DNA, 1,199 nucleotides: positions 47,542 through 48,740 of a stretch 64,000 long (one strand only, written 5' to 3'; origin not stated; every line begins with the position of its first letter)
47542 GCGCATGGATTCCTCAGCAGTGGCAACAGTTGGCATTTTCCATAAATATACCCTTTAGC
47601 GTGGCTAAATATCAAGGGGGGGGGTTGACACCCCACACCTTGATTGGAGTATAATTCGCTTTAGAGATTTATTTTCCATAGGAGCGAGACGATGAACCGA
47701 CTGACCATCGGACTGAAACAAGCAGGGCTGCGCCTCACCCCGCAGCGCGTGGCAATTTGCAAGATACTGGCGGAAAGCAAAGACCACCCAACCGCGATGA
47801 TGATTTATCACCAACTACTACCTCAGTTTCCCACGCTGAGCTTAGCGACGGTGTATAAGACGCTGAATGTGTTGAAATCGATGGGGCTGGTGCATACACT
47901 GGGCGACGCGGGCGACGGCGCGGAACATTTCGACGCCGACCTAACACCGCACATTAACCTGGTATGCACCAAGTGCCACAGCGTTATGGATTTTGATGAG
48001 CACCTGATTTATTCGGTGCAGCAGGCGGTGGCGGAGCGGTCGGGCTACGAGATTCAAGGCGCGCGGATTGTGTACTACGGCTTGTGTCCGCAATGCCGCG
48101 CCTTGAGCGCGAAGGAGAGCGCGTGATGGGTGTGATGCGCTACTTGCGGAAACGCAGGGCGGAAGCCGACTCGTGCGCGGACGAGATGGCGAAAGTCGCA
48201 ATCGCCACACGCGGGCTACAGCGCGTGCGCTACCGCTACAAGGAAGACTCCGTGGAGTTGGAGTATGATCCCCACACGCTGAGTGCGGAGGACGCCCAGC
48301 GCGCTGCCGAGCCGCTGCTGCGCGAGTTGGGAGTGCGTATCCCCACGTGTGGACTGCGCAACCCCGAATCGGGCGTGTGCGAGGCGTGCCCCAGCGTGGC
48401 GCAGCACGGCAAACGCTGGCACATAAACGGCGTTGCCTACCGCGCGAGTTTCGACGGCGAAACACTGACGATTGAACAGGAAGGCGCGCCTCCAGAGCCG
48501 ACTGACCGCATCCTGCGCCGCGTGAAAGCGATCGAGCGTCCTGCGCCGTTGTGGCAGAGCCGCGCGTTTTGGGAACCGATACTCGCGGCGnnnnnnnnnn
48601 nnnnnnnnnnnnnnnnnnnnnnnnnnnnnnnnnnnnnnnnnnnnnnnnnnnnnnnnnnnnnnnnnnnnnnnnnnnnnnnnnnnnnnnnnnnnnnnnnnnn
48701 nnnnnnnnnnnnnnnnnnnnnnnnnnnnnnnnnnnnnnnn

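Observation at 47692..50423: Fur-family regulator translationally coupled to a P1B-4 ATPase and divergent from feo: import, efflux and sensor in one locus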

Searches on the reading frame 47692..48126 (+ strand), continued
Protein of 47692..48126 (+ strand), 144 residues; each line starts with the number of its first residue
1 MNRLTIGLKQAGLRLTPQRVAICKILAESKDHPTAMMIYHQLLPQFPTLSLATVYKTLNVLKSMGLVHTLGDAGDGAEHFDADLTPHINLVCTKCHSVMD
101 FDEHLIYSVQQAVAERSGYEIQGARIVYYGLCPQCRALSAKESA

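Call 34: search_protein_families(library=pfam, proteins=[L053:5453-6166:+, L046:5438-5941:+, L047:1211-3415:+, L047:3979-4551:+, L030:5402-6586:+, L081:5442-5966:+], max_evalue=1)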
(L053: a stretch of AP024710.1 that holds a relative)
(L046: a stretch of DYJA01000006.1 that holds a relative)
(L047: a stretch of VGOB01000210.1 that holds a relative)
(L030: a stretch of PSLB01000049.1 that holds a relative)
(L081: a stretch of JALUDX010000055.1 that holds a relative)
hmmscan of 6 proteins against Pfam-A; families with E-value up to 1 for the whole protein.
L053:5453-6166:+ (237 aa): 4 families
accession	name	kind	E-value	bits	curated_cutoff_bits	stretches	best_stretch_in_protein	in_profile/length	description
PF00578.27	AhpC-TSA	-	4.8e-33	114.2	26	1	14-150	1-123/124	AhpC/TSA family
PF08534.16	Redoxin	-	5.6e-13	49.4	26.6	1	15-157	3-137/148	Redoxin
PF10417.14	1-cysPrx_C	-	2.5e-10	40.6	21.1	1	171-197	1-28/41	C-terminal domain of 1-Cys peroxiredoxin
PF14974.11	P_C10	-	0.013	16.1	27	1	90-137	26-73/103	Protein C10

L046:5438-5941:+ (167 aa): 5 families
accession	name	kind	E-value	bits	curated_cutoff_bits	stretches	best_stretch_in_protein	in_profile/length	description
PF02915.23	Rubrerythrin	-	1.4e-22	81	22.8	1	8-121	2-136/137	Rubrerythrin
PF21349.2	RUBY_RBDX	-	3.2e-09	36.5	26.5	1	137-164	1-29/30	Rubrerythrin, rubredoxin-like domain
PF00210.30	Ferritin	-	6.5e-06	26.6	24.5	1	7-136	2-117/142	Ferritin-like domain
PF23458.2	DUF7130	-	0.0045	17.3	35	1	95-162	11-81/89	Domain of unknown function (DUF7130)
PF12773.13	DZR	-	0.03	14.9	27.3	1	138-164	14-37/45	Double zinc ribbon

L047:1211-3415:+ (734 aa): 3 families
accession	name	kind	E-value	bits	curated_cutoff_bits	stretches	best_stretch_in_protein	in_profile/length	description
PF00141.28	peroxidase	-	2e-73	247.6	27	2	86-393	12-236/237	Peroxidase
PF14497.11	GST_C_3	-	0.042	14.5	21.6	0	506-548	30-73/104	Glutathione S-transferase, C-terminal domain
PF24381.1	DUF7537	-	0.16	11.9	31.7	1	531-576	5-51/258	Family of unknown function (DUF7537)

L047:3979-4551:+ (190 aa): 7 families
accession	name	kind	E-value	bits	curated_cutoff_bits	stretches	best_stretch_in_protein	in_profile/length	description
PF02915.23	Rubrerythrin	-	2e-19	70.7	22.8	1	31-144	2-136/137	Rubrerythrin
PF21349.2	RUBY_RBDX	-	4.7e-10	39.2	26.5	1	160-187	1-29/30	Rubrerythrin, rubredoxin-like domain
PF00210.30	Ferritin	-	0.0019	18.5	24.5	1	30-159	2-117/142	Ferritin-like domain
PF23458.2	DUF7130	-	0.044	14.1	35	1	146-185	39-81/89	Domain of unknown function (DUF7130)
PF12773.13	DZR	-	0.047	14.3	27.3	1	161-189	14-39/45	Double zinc ribbon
PF13920.12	zf-C3HC4_3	-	0.064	13.5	27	1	160-186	24-48/49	Zinc finger, C3HC4 type (RING finger)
PF14034.11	Spore_YtrH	-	0.15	12.7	27.2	1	64-100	33-69/101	Sporulation protein YtrH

L030:5402-6586:+ (394 aa): 5 families
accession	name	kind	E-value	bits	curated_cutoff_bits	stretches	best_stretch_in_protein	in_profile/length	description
PF01555.25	N6_N4_Mtase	-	7.6e-64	216.1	26.7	1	46-264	2-219/221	DNA methylase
PF18755.6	RAMA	-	1.8e-16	60.5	35.2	1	285-373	14-104/107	Restriction Enzyme Adenine Methylase Associated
PF01170.24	UPF0020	-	0.028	14.5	22.3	0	219-258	20-61/197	RMKL-like, methyltransferase domain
PF02475.24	TRM5-TYW2_MTfase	-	0.032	14.6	28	1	223-263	33-75/164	TRM5/TYW2 methyltransferase domain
PF03602.21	Cons_hypoth95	-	0.2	11.8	24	1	4-59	75-128/182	Conserved hypothetical protein 95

L081:5442-5966:+ (174 aa): 1 family
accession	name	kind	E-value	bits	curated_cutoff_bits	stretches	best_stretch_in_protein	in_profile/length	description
PF24042.1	DUF7351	-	0.07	13.3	31.2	1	36-91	30-82/177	Domain of unknown function (DUF7351)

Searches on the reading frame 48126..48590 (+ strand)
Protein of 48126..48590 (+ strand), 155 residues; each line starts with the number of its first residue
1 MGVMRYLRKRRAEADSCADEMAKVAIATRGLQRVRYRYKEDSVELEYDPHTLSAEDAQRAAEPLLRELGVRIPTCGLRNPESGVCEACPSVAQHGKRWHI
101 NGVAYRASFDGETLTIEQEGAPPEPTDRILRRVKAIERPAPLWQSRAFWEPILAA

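Call 34: search_protein_families(library=pfam, proteins=[window:48126-48590:+], max_evalue=1)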
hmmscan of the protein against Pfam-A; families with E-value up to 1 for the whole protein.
window:48126-48590:+ (155 aa): 1 family
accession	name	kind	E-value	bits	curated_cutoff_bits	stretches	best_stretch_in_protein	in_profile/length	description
PF11612.13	T2SSJ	-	0.15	12.8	28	1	30-67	56-93/140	Type II secretion system (T2SS), protein J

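Call 44: predict_structure(alignment_id=A3)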
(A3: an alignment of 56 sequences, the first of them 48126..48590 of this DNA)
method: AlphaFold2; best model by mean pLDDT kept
length: 155 residues; sequences in the alignment: 56
mean_pLDDT: 81.7   pTM: 0.72
mean pLDDT of the five models: 81.7, 81.3, 80.1, 79.3, 78.6
residues with pLDDT >= 90: 63; 70-90: 59; 50-70: 32; < 50: 1
segments of 3 or more residues with pLDDT < 50: none
pLDDT, mean of each block of 10 residues (from residue 1): 58 73 91 91 93 92 90 66 75 87 91 91 81 78 70 75
secondary structure, 60 per line:
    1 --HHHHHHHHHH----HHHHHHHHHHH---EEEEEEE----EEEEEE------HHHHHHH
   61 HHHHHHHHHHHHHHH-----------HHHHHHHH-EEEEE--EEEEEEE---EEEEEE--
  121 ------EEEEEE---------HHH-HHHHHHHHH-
elements in order: H3-12 H17-27 E31-37 E42-47 H54-75 H87-94 E96-100 E103-109 E113-118 E127-132 H146-154

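Call 46: fold_search(model_id=the predicted structure, library=pdb)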
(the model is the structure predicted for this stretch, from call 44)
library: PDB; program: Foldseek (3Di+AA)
matches with E <= 10: 977; with E <= 0.001: 0
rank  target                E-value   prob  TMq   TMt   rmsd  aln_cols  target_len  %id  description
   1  8jr7_MODEL_1_A        1.8e-02  0.25  0.19  0.14  17.1       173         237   12  N-terminal domain of Hsp90 mutant (released 2024-12-25)
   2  5nwn_C                2.5e-02  0.87  0.30  0.12   7.9       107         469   14  Deinococcus radiodurans BphP PAS-GAF-PHY Y263F mutant, dark (released 2018-04-18)
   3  5nwn_D                2.5e-02  0.87  0.30  0.12   7.9       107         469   14  Deinococcus radiodurans BphP PAS-GAF-PHY Y263F mutant, dark (released 2018-04-18)
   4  5nwn_B                2.5e-02  0.87  0.30  0.12   7.9       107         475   14  Deinococcus radiodurans BphP PAS-GAF-PHY Y263F mutant, dark (released 2018-04-18)
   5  9e5c_5q               3.2e-02  0.63  0.28  0.41   9.8       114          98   12  Cryo-EM structure of 96 nm repeat of microtubule doublet from T. brucei flagellum (released 2025-03-12)
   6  5nwn_A                3.4e-02  0.82  0.30  0.12   8.9       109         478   14  Deinococcus radiodurans BphP PAS-GAF-PHY Y263F mutant, dark (released 2018-04-18)
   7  7z9e                  3.4e-02  0.80  0.30  0.17   8.4       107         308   16  Deinococcus radiodurans BphP PAS-GAF H260A/Y263F mutant (released 2022-08-10)
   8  4q0i                  3.4e-02  0.72  0.29  0.17   7.8       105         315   14  Deinococcus radiodurans BphP PAS-GAF D207A mutant (released 2014-07-16)
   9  4o0p_A                3.8e-02  0.69  0.28  0.12   7.8       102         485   17  Crystal Structure of D. radiodurans Bacteriophytochrome Photosensory Core Module in its Dark Form (released 2014-05-07)
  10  4o0p_B                4.1e-02  0.72  0.28  0.12   6.9        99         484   15  Crystal Structure of D. radiodurans Bacteriophytochrome Photosensory Core Module in its Dark Form (released 2014-05-07)
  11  3s7o                  4.6e-02  0.69  0.28  0.17   6.4       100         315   15  Crystal Structure of the Infrared Fluorescent D207H variant of Deinococcus Bacteriophytochrome chromophore binding domai (released 2011-12-21)
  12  1g6o_A                4.9e-02  0.28  0.23  0.14   9.7       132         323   10  CRYSTAL STRUCTURE OF THE HELICOBACTER PYLORI ATPASE, HP0525, IN COMPLEX WITH ADP (released 2001-01-24)
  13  8avv_A                5.2e-02  0.44  0.23  0.10   9.0       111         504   11  Cryo-EM structure of DrBphP photosensory module in Pr state (released 2022-12-21)
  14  5nm3_C                5.5e-02  0.77  0.30  0.12   7.7       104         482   15  Deinococcus radiodurans BphP PAS-GAF-PHY Y263F mutant, pre-illuminated (released 2018-04-18)
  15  2o9b                  5.5e-02  0.66  0.30  0.17   8.3       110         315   14  Crystal Structure of Bacteriophytochrome chromophore binding domain (released 2007-03-06)
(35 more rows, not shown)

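Call 62: search_protein_representatives(protein=window:48126-48569:+)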
Query: 148 residues. Proteins with E-value up to 0.001 (for the whole library): 6; up to 1e-10: 3; up to 1e-30: 1. The best 6 are listed.
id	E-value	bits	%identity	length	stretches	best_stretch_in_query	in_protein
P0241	5.3e-31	123.7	66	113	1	1-90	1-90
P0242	2.0e-26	108.9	83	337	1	84-148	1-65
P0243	2.6e-11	59.9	65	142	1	33-84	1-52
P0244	6.3e-05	39.2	33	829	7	94-125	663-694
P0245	7.4e-05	39.0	74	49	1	1-31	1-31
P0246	3.4e-04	36.8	30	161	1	12-135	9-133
